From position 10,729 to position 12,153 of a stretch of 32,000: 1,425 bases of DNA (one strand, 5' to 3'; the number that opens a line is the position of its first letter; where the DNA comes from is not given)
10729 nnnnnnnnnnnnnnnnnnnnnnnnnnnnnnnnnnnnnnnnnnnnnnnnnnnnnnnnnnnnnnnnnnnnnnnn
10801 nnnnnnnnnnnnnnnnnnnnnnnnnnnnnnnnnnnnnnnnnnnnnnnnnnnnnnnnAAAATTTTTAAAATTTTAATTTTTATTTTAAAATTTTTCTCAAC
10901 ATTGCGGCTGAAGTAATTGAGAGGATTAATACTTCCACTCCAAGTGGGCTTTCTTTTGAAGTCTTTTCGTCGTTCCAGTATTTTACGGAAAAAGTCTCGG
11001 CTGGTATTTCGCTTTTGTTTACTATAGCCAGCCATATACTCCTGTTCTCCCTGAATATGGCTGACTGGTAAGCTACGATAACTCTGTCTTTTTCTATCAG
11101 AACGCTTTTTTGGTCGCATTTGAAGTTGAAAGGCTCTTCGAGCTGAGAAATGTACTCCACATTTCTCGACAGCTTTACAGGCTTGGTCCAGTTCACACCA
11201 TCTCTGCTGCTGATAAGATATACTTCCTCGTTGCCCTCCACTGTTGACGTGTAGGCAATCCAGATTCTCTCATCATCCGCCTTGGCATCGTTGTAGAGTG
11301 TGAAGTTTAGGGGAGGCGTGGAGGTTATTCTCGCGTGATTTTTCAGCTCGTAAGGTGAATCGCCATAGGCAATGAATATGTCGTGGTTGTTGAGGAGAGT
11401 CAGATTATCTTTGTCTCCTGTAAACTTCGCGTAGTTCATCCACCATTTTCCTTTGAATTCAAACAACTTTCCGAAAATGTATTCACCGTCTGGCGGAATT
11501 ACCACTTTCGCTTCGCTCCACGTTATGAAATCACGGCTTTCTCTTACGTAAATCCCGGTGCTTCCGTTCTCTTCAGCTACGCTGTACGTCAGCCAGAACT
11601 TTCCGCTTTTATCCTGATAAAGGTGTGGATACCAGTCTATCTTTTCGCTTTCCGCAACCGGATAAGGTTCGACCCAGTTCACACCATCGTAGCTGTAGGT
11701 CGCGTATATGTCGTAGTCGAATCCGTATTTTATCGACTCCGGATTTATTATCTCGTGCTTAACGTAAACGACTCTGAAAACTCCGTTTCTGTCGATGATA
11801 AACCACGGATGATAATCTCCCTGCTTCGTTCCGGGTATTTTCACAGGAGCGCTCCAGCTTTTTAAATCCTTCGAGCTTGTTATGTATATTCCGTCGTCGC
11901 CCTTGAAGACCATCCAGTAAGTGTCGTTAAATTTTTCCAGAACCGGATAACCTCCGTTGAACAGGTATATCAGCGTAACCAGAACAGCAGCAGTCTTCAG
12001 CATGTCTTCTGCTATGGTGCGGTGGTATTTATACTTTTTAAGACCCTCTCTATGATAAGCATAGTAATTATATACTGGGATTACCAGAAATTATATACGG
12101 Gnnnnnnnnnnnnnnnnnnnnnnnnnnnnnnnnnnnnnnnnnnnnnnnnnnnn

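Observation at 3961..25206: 21-kb archaeal multihaem cytochrome super-cluster: candidate extracellular electron-transfer apparatus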

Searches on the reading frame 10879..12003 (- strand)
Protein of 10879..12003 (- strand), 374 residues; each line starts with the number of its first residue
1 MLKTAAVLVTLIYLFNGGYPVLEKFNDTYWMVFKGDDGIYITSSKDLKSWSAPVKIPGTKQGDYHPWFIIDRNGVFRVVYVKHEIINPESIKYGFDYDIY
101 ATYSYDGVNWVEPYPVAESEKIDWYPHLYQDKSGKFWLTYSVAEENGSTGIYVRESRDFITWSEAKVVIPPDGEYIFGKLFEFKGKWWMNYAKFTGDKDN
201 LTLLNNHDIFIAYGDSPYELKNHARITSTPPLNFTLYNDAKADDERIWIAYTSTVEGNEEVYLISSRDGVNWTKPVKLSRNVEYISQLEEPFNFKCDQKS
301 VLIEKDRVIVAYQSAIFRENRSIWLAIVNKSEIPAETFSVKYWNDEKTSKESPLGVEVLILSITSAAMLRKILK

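Call 4: search_protein_families(library=pfam, proteins=[window:10879-12003:-], max_evalue=0.01)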
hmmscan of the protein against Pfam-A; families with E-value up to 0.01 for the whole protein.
window:10879-12003:- (374 aa): 1 family
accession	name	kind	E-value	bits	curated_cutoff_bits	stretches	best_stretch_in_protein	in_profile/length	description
PF13088.12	BNR_2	-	3.6e-07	30.3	31.4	1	99-171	20-103/277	BNR repeat-like domain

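Call 29: search_protein_families(library=ncbifam, proteins=[window:10879-12003:-], max_evalue=0.01)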
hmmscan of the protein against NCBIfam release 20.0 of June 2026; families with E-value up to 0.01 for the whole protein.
window:10879-12003:- (374 aa): 1 family
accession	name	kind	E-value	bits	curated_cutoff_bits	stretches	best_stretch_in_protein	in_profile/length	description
NF052546.1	AlpArbfursidBAD1527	equivalog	0.0017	17.9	500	0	141-168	84-111/341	alpha-arabinofuranosidase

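Call 72: search_solved_structures(query=window:10879-12003:-, max_evalue=1)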
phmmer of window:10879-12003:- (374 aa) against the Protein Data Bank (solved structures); distinct sequences matched with E-value up to 1: 1.
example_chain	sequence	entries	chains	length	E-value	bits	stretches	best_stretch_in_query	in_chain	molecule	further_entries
8k55_A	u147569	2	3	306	0.63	12.2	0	181-252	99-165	sulfur transferase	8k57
